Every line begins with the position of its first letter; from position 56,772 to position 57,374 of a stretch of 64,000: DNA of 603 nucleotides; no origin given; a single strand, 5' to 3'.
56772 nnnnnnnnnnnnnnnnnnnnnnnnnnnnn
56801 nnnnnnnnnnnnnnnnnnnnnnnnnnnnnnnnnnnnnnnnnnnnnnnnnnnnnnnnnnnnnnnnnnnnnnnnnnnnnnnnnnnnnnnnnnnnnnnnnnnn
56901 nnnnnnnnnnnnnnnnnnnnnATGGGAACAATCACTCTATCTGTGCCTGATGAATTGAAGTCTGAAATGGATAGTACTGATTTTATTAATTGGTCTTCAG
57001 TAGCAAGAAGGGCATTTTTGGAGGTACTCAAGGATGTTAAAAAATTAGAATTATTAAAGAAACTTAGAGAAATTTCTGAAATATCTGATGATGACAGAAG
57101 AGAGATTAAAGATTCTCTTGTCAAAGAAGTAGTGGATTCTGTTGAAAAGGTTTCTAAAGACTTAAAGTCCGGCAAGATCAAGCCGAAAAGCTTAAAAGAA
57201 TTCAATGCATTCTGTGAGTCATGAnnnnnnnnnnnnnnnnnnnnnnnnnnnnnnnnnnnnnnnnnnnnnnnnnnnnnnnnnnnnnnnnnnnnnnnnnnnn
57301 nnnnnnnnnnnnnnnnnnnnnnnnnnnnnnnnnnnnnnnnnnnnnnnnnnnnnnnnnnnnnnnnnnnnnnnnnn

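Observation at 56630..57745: Hint/intein domain embedded in a giant non-housekeeping surface protein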

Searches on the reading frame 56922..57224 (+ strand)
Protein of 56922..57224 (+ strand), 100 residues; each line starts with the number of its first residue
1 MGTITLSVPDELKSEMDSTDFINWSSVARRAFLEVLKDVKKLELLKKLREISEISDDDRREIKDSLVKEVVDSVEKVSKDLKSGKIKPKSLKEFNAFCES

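Call 3: search_protein_families(library=pfam, proteins=[window:56922-57224:+], max_evalue=1)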
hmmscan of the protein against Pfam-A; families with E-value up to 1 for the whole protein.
window:56922-57224:+ (100 aa): 0 families

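Call 4: search_protein_families(library=ncbifam, proteins=[window:56922-57224:+], max_evalue=1)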
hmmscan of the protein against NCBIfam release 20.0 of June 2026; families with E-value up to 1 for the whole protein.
window:56922-57224:+ (100 aa): 5 families
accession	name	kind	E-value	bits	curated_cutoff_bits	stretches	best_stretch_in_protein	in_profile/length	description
NF050799.1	TA_anti_VapB_Sulfo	equivalog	9.9e-07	29.2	60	1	4-69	2-66/69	type II toxin-antitoxin system VapB family antitoxin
NF004011.1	PRK05477.1-1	equivalog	0.055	12.2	680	1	24-87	383-443/475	Asp-tRNA(Asn)/Glu-tRNA(Gln) amidotransferase subunit GatB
NF009541.0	PRK12921.1-1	equivalog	0.074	12.3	338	1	28-83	193-247/297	oxidoreductase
NF052473.1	rSAM_FlmE_OhkG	exception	0.075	11.7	500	1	36-95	231-290/481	FlmE/OhkG family radical SAM/SPASM peptide maturase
NF047927.1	ABC_BMP_B6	equivalog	0.12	11.6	400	1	30-93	241-304/314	putative B6 ABC transporter substrate-binding protein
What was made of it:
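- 56922..57224 (+): Antitoxin gene, 100 aa, ribbon-helix-helix (Pfam RHH_12 in free-standing homologues). It has no Tyr, His or Gln. NF050799 VapB-type antitoxin, E 1e-6 (call 4).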

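Call 7: search_protein_families(library=pfam, proteins=[window:56922-57224:+], max_evalue=10)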
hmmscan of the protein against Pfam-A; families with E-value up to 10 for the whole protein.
window:56922-57224:+ (100 aa): 0 families

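Call 54: search_solved_structures(query=window:56922-57224:+, max_evalue=1, show_alignments=1)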
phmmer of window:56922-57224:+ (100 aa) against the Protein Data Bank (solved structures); distinct sequences matched with E-value up to 1: 7.
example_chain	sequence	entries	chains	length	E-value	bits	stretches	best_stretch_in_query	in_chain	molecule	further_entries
8f6r_A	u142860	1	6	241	0.044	17.7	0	35-84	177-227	De novo designed oligomeric protein C6-79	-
5cwp_A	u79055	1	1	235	0.14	16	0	35-81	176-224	Designed helical repeat protein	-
3qt3_A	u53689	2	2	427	0.31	15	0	69-95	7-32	Putative uncharacterized protein CPE0426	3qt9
2nvp_A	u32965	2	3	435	0.32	14.9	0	69-95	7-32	Hypothetical protein | Alpha-1,6-mannosidase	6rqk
5m7i_A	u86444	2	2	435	0.32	14.9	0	69-95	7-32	exo-alpha-1,6-mannosidase | 1,6-alpha-mannosidase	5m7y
9o59_A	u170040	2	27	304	0.43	14.5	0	25-71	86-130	Z4-Cage Nanoparticle | Octahedral Z4-Cage Nanoparticle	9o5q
6n4n_C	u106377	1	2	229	0.96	13.4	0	46-81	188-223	Rosetta-designed danoprevir/NS3a complex reader 2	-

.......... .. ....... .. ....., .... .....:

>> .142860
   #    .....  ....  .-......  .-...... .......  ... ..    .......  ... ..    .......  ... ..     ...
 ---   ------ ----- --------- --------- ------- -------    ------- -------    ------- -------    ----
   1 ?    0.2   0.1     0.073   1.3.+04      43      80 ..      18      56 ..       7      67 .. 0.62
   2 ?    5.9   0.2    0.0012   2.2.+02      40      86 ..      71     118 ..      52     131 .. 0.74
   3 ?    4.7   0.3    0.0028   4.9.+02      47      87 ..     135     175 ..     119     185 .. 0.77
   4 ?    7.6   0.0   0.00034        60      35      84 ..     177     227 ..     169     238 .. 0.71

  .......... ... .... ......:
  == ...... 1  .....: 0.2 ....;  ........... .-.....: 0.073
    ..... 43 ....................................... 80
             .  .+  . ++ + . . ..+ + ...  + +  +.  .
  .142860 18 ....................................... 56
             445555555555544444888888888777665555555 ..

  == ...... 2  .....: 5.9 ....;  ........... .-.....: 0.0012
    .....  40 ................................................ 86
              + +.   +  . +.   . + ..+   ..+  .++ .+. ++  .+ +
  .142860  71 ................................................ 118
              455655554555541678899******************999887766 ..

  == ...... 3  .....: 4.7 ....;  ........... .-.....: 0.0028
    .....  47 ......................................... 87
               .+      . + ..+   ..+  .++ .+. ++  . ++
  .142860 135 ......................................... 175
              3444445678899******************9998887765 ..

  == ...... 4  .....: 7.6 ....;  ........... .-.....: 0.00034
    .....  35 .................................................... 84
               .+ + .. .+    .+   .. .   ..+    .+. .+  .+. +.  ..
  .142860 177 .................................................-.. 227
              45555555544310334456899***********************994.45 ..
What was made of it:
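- Tried and rejected: It gave only coiled-coil noise (call 54).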
